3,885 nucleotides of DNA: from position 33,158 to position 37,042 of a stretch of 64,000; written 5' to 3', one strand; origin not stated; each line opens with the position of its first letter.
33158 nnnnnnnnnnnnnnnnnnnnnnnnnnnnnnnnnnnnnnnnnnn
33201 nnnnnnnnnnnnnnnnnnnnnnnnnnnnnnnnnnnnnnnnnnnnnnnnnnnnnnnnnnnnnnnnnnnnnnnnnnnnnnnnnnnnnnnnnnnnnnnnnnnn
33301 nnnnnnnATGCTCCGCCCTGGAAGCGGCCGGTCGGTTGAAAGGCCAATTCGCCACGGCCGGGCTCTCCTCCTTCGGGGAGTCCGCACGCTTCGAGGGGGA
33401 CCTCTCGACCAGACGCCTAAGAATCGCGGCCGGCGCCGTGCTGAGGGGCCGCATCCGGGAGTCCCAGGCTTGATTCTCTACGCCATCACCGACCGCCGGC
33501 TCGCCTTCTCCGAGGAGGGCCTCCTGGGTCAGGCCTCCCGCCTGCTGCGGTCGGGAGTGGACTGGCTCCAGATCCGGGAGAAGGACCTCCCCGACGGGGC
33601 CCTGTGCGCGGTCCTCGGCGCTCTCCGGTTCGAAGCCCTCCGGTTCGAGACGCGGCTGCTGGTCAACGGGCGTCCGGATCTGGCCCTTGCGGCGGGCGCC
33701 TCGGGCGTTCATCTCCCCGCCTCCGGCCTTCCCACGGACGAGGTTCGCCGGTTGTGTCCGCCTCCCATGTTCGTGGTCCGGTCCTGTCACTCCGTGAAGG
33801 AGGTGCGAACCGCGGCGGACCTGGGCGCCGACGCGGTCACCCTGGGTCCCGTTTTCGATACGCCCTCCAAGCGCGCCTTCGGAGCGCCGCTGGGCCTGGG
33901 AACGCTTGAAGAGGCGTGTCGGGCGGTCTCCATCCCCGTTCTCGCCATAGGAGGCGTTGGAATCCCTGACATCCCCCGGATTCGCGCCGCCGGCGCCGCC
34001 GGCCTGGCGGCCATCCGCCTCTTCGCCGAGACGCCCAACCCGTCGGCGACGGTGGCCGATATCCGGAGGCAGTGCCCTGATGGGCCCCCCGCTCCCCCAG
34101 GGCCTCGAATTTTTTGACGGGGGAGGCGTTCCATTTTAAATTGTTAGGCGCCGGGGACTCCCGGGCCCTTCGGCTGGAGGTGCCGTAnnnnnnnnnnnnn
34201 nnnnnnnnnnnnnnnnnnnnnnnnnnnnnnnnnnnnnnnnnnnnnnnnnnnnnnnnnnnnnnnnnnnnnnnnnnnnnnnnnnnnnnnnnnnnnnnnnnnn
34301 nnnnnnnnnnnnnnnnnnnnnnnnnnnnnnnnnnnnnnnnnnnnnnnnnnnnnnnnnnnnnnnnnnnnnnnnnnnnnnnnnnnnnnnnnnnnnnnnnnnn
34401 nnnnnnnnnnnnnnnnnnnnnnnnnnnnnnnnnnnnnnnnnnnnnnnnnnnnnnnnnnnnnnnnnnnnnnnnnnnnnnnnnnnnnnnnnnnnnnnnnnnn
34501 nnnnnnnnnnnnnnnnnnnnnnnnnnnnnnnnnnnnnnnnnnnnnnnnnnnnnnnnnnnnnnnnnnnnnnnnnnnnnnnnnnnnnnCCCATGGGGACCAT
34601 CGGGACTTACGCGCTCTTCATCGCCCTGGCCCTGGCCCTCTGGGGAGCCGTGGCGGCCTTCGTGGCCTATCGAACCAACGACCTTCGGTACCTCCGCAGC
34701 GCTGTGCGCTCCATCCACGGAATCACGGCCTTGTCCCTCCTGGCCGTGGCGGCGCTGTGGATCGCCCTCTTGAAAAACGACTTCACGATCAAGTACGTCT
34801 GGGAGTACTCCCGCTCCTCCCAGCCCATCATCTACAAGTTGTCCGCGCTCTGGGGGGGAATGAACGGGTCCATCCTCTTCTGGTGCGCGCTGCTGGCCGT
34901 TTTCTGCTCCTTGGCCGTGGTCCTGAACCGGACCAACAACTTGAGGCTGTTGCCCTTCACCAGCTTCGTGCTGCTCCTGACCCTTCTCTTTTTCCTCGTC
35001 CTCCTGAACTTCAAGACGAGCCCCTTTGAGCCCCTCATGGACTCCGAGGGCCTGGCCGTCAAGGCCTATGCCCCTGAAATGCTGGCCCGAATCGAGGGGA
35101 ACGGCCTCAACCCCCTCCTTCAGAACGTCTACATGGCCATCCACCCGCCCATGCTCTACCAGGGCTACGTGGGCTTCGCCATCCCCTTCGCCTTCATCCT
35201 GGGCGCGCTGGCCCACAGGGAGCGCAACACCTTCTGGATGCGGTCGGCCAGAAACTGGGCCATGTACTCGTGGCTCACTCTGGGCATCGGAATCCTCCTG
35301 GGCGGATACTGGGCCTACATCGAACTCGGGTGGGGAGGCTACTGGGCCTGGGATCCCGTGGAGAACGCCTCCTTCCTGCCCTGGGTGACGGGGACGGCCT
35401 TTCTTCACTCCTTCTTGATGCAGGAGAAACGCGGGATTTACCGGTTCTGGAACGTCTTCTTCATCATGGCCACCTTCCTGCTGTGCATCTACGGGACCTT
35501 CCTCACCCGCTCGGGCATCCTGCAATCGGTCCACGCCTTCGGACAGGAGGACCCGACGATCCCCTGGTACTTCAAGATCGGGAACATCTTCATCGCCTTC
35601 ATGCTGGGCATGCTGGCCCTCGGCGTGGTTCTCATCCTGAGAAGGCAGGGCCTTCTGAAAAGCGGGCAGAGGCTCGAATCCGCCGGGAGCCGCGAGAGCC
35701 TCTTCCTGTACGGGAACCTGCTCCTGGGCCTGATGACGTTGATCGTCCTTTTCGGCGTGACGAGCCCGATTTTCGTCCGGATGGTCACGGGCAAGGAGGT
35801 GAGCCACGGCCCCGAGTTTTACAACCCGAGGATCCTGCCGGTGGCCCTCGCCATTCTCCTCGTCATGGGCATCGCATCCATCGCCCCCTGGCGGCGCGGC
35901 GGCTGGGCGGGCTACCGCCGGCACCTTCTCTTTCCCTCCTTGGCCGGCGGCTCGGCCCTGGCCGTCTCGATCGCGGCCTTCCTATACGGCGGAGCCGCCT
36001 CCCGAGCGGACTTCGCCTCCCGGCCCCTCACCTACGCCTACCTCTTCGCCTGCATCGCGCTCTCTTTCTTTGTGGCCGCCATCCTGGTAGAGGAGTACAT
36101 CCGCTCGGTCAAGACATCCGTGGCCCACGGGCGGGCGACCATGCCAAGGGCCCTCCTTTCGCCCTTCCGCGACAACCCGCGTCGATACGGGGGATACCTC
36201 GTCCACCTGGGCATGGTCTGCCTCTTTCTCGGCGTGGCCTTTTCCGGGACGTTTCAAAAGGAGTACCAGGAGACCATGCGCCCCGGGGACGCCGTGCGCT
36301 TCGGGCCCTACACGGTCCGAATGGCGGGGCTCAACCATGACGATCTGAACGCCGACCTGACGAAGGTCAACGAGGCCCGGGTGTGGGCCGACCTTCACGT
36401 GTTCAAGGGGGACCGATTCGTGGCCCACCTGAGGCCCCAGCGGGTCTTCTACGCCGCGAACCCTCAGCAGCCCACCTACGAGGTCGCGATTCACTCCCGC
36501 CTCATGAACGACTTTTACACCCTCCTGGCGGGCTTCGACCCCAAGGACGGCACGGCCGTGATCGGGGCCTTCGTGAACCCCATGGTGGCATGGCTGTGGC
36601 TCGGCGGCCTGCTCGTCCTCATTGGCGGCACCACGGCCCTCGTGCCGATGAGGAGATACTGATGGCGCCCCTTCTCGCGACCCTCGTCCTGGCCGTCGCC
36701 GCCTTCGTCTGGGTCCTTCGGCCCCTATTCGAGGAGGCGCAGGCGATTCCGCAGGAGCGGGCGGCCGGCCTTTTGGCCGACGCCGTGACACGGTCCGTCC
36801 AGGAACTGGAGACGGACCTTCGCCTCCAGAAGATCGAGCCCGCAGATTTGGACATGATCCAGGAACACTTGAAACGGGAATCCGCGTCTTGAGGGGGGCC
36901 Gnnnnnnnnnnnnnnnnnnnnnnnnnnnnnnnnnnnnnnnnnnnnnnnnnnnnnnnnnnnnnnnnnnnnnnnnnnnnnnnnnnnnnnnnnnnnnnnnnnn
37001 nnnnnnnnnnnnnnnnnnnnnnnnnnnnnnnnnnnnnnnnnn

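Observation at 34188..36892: CcmE with Cys in place of the heme-binding His (CxxxY variant); only ccmE-ccmF plus a tiny coupled membrane ORF present locally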

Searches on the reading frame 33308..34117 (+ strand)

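Call 6: search_protein_families(library=pfam, proteins=[window:33308-34117:+], max_evalue=0.01)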
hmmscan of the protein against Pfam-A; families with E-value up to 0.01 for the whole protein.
window:33308-34117:+ (269 aa): 1 family
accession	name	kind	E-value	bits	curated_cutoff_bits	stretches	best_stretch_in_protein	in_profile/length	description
PF02581.23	TMP-TENI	-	5.3e-44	150.2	27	1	57-237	1-178/180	Thiamine monophosphate synthase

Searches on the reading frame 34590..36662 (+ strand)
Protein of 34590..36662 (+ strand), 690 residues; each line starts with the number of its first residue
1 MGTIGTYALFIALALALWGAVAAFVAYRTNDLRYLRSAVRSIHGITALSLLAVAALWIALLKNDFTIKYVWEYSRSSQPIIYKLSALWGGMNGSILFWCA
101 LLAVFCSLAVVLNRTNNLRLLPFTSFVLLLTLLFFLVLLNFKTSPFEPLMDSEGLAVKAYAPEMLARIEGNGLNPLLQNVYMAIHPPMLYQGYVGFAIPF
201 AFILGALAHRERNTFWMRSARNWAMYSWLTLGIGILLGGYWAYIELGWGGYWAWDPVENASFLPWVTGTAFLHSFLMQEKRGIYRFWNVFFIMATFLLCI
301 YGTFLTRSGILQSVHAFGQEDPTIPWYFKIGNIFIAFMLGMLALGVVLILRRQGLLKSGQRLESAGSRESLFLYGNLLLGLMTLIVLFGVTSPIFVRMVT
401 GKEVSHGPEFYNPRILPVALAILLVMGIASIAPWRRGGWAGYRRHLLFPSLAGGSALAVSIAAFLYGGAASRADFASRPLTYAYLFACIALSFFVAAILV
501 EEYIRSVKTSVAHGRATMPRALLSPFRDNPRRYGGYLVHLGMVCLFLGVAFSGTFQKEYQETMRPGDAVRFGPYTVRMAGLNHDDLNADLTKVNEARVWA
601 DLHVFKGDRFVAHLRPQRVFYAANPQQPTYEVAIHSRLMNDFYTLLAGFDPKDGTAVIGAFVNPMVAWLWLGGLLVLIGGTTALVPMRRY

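Call 6: search_protein_families(library=pfam, proteins=[window:34590-36662:+], max_evalue=0.01)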
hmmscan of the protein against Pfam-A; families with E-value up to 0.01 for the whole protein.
window:34590-36662:+ (690 aa): 3 families
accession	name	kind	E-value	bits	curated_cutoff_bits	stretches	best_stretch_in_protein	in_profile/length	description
PF16327.10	CcmF_C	-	1e-44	153.6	28.7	1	344-684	10-320/323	Cytochrome c-type biogenesis protein CcmF C-terminal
PF01578.25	Cytochrom_C_asm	-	1.9e-33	116.4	29.9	1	88-308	1-206/212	Cytochrome C assembly protein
PF05140.19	ResB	-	0.0015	17.9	24.6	0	520-565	140-184/486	ResB-like family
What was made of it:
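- Checked: CcmF: the ORF at 34590-36662 (690 aa) matches PF01578 and PF16327 (call 6).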

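Call 7: search_protein_families(library=ncbifam, proteins=[window:34590-36662:+], max_evalue=1)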
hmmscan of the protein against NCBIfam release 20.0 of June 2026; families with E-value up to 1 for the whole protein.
window:34590-36662:+ (690 aa): 4 families
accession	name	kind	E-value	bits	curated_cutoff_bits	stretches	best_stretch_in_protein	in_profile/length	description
TIGR03145.1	cyt_nit_nrfE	subfamily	9.1e-106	355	927.3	1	3-684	4-630/631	heme lyase NrfEFG subunit NrfE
TIGR00353.1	nrfE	subfamily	2e-105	353.8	569.05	1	52-685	1-573/578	heme lyase CcmF/NrfE family subunit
NF007691.0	PRK10369.1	subfamily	4.4e-93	313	394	1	4-681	7-562/573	heme lyase NrfEFG subunit NrfE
TIGR03144.1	cytochr_II_ccsB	equivalog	2.9e-09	37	187.6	1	227-310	167-248/252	c-type cytochrome biogenesis protein CcsB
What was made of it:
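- On CcmF/NrfE heme lyase family: NCBIfam TIGR00353 scores 353.8 bits, below its 569 cut-off (call 7).
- The best NCBIfam hit for CcmF is the NrfE subfamily, TIGR03145, at 355 bits (call 7). That score is far below the NrfE cut-off (927) and equals the generic CcmF/NrfE score of 353.8 (call 7).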

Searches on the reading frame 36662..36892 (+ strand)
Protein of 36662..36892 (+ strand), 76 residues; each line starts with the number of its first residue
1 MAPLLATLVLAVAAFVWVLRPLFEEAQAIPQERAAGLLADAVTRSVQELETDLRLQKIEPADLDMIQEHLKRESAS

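Call 6: search_protein_families(library=pfam, proteins=[window:36662-36892:+], max_evalue=0.01)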
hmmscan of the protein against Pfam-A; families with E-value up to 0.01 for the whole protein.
window:36662-36892:+ (76 aa): 0 families

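Call 7: search_protein_families(library=ncbifam, proteins=[window:36662-36892:+], max_evalue=1)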
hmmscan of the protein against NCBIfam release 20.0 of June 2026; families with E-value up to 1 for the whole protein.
window:36662-36892:+ (76 aa): 2 families
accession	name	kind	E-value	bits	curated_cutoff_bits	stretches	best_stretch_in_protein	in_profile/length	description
TIGR03142.1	cytochro_ccmI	equivalog_domain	0.0006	20.1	29.3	1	5-72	4-71/118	c-type cytochrome biogenesis protein CcmI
NF001059.0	PRK00117.4-3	equivalog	0.029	14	253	1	23-72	41-89/206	recombination regulator RecX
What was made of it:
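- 36662..36892 (+): 76-aa 'mini-CcmI'. It has a transmembrane helix (residues 2-23, with the conserved W/F-V-L-x-P-L-F), a loop, and a helical hairpin (35-54 and 60-75) carrying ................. Its start overlaps the ccmF stop by 1 nt. NCBIfam TIGR03142 (CcmI N-terminal domain) matches at 20.1 bits, E=6e-4, with protein residues 5-72 on profile positions 4-71 (call 7).
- On CcmI (NCBIfam TIGR03142 N-terminal domain; full-length CcmI/CycH): The window copy scores 20.1 bits against a cut-off of 29.3 (E=6e-4, call 7).
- The window copy of the small ORF scores only 20.1 bits on TIGR03142, below the 29.3-bit cut-off (call 7). The window copy is below the TIGR03142 cut-off (call 7).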

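Call 14: find_homologous_proteins(query=window:36662-36892:+, max_evalue=0.01)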
Query window:36662-36892:+ (76 aa): 2 proteins with E <= 0.01 among 4 candidates.
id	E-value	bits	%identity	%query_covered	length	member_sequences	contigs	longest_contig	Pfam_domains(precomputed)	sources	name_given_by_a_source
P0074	1.1e-38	147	100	100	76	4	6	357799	-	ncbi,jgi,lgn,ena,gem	ncbi:MAG: hypothetical protein ACOYXN_05720 [Acidobacteriota bacterium]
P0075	1.7e-27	112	79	82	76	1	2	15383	-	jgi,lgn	jgi:hypothetical protein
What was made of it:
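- Tried and rejected: It found only two clusters (call 14).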

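Call 26: search_protein_families(library=ncbifam, alignment_id=A3, max_evalue=0.1)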
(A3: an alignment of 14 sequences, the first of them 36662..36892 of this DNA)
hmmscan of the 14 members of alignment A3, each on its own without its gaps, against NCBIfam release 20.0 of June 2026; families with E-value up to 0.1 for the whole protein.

A. member 1, window:36662-36892:+ (76 aa): 2 families
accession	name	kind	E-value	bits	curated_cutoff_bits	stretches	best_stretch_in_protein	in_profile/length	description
TIGR03142.1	cytochro_ccmI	equivalog_domain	0.0006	20.1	29.3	1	5-72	4-71/118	c-type cytochrome biogenesis protein CcmI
NF001059.0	PRK00117.4-3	equivalog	0.029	14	253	1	23-72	41-89/206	recombination regulator RecX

B. families by the number of members that match (of 14 scanned): 10 families
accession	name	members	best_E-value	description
TIGR03142.1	cytochro_ccmI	10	7.5e-07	c-type cytochrome biogenesis protein CcmI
NF001059.0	PRK00117.4-3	2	0.026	recombination regulator RecX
NF040576.1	T2SS_GspM_XpsM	1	0.0029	type II secretion system protein GspM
NF045999.1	MAG1140_fam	1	0.0036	MAG1140 family protein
NF009992.0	PRK13461.1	1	0.018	F0F1 ATP synthase subunit B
NF033860.0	Wzy_O6_O28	1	0.03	oligosaccharide repeat unit polymerase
NF004934.0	PRK06287.1-5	1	0.046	cobalt transport protein CbiN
NF002058.0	PRK00888.1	1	0.063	cell division protein FtsB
NF006292.0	PRK08475.1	1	0.067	F0F1 ATP synthase subunit B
NF001842.0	PRK00567.1-3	1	0.091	large-conductance mechanosensitive channel protein MscL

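Call 52: search_protein_representatives(protein=window:36662-36892:+)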
Query: 76 residues. Proteins with E-value up to 0.001 (for the whole library): 11; up to 1e-10: 7; up to 1e-30: 0. The best 11 are listed.
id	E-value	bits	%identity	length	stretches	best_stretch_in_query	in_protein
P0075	5.4e-28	111.9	79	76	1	1-76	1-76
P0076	5.8e-16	74.0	54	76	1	1-76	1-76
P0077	1.7e-13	66.2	54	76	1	1-74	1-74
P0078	4.1e-12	61.8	51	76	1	1-75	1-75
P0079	5.8e-11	58.2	47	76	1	4-75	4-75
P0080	7.2e-11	57.9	43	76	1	1-75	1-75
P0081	8.6e-11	57.7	51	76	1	7-74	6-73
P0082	3.6e-09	52.6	45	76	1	5-75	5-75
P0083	1.0e-06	44.8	42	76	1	5-71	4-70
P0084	1.7e-06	44.1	36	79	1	5-74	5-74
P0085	1.4e-04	38.1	37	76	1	4-70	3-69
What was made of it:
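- Tried and rejected: Only 11 clusters matched, all 76-79 aa. No bridge to longer proteins was found (call 52).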

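Call 53: search_protein_families(library=ncbifam, proteins=[P0076, P0080, P0084, P0085], max_evalue=0.1)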
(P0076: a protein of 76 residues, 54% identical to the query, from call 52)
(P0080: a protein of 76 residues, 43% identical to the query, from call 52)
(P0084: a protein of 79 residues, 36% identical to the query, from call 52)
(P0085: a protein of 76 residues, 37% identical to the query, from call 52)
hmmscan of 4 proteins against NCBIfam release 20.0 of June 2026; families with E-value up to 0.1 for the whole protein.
P0076 (76 aa): 1 family
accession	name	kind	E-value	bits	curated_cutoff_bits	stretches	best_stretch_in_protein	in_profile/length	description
TIGR03142.1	cytochro_ccmI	equivalog_domain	0.00026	21.3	29.3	1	5-72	4-71/118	c-type cytochrome biogenesis protein CcmI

P0080 (76 aa): 1 family
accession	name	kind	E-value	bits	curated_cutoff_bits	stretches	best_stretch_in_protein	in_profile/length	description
TIGR03142.1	cytochro_ccmI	equivalog_domain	0.081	13.2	29.3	1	5-70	4-69/118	c-type cytochrome biogenesis protein CcmI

P0084 (79 aa): 0 families

P0085 (76 aa): 1 family
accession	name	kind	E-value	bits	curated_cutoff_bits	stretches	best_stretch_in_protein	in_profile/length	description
TIGR03142.1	cytochro_ccmI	equivalog_domain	0.017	15.4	29.3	1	5-70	5-70/118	c-type cytochrome biogenesis protein CcmI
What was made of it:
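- TIGR03142 is hit by twice as many orthologues, with far better E-values (7.5e-7 against 0.003), and always collinearly from the TM helix through the hairpin (calls 26, 53).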

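Call 56: list_cluster_members(proteins=[P0074, P0105, P0132, P0202, P0096, P0121, P0148, P0183, P0123, P0133])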
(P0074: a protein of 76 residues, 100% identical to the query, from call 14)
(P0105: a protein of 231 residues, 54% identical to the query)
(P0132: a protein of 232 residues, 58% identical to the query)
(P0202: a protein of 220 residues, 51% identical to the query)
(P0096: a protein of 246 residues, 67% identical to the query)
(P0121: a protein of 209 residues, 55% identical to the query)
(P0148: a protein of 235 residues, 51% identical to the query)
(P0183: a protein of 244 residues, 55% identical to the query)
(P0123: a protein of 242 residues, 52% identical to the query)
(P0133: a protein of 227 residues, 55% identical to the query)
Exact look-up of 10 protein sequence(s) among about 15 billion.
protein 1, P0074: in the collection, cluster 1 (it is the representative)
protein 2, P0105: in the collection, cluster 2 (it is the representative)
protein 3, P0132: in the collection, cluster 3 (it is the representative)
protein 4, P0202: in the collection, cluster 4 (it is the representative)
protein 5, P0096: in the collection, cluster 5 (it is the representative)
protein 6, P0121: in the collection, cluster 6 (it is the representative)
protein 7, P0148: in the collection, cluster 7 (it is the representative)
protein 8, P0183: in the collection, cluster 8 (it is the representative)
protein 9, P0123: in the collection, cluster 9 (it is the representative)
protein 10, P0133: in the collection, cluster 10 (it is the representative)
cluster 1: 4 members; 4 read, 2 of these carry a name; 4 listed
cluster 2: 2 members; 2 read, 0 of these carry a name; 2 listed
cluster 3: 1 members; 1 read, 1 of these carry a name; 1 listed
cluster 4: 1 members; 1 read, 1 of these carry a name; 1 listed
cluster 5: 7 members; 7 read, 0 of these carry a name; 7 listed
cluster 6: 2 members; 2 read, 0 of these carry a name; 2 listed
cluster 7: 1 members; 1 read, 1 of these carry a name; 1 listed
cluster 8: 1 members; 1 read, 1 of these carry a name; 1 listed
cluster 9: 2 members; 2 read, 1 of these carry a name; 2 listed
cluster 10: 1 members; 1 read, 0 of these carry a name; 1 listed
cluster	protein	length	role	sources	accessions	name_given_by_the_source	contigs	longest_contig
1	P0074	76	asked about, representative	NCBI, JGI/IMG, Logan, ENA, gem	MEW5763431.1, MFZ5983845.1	MAG: hypothetical protein ACOYXN_05720 [Acidobacteriota bacterium]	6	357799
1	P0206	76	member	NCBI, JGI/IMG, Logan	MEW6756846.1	MAG: hypothetical protein AB1347_01380 [Acidobacteriota bacterium]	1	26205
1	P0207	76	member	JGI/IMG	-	-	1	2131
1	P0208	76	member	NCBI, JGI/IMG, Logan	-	-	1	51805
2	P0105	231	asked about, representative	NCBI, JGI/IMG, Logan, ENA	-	-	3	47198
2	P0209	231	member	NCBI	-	-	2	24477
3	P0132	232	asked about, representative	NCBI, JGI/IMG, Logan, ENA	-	heme exporter protein C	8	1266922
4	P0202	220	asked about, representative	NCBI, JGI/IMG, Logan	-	heme exporter protein C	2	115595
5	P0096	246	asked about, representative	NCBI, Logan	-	-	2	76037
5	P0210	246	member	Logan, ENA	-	-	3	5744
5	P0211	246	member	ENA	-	-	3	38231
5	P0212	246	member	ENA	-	-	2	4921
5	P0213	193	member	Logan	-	-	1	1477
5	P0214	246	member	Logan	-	-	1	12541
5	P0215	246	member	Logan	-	-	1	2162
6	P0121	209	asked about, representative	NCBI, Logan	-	-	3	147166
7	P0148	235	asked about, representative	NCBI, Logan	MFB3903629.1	MAG: cytochrome c biogenesis protein CcsA [Acidobacteriota bacterium]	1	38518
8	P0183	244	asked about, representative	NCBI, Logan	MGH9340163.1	MAG: cytochrome c biogenesis protein [Acidobacteriota bacterium]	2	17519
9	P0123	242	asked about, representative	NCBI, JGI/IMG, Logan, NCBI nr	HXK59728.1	MAG TPA: cytochrome c biogenesis protein CcsA [Acidobacteriota bacterium] | cytochrome c biogenesis protein CcsA [Acidobacteriota bacterium]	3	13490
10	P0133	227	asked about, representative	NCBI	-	-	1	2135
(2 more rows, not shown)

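Call 71: predict_structure(alignment_id=A4)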
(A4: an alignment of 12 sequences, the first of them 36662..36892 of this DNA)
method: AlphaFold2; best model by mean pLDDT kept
length: 76 residues; sequences in the alignment: 12
mean_pLDDT: 80.5   pTM: 0.38
mean pLDDT of the five models: 80.5, 80.1, 77.7, 74.9, 72.5
residues with pLDDT >= 90: 17; 70-90: 43; 50-70: 16; < 50: 0
segments of 3 or more residues with pLDDT < 50: none
pLDDT, mean of each block of 10 residues (from residue 1): 91 94 70 63 82 85 83 72
secondary structure, 60 per line:
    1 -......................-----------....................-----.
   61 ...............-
elements in order: H2-23 H35-54 H60-75
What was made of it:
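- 36662..36892 (+): The AF2 model has mean pLDDT 80.5 with three helices (call 71).
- On CcmI (NCBIfam TIGR03142 N-terminal domain; full-length CcmI/CycH): The protein ends at profile position 71 of 118 (calls 7, 71).
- Predicted TM helix plus helical hairpin: call 71.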

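Call 73: search_protein_families(library=pfam, alignment_id=A3, max_evalue=1)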
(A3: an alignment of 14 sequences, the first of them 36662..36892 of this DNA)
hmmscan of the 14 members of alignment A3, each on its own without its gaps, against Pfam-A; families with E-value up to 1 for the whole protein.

A. member 1, window:36662-36892:+ (76 aa): 2 families
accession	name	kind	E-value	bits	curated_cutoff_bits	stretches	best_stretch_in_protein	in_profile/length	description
PF11188.13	DUF2975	-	0.042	14.2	27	1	4-33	97-126/130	Protein of unknown function (DUF2975)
PF05120.17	GvpG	-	0.73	10.5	30.6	0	5-70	1-61/67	Gas vesicle protein G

B. families by the number of members that match (of 14 scanned): 18 families
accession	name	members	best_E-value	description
PF05120.17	GvpG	5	0.003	Gas vesicle protein G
PF11188.13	DUF2975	2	0.042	Protein of unknown function (DUF2975)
PF06686.16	SpoIIIAC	2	0.089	Stage III sporulation protein AC/AD protein family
PF05814.16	Ac76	1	0.0035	Orf76 (Ac76)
PF14584.11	DUF4446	1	0.013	Protein of unknown function (DUF4446)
PF02453.23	Reticulon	1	0.03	Reticulon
PF07219.19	HemY_N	1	0.031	HemY protein N-terminus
PF11085.13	YqhR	1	0.033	Conserved membrane protein YqhR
PF04934.19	Med6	1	0.04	MED6 mediator sub complex component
PF07194.16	P2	1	0.041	P2 response regulator binding domain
PF14591.11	AF0941-like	1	0.046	AF0941-like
PF09548.15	Spore_III_AB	1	0.049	Stage III sporulation protein AB (spore_III_AB)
PF18967.5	PycTM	1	0.061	Pycsar effector protein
PF08475.15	Baculo_VP91_N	1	0.065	Viral capsid protein 91 N-terminal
PF17382.7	Ycf70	1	0.095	Uncharacterized Ycf70-like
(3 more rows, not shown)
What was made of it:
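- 5 of 14 orthologues also give weak Pfam GvpG hits (best E=0.003, call 73). Weak GvpG hits occur in 5 of 14 orthologues (call 73).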
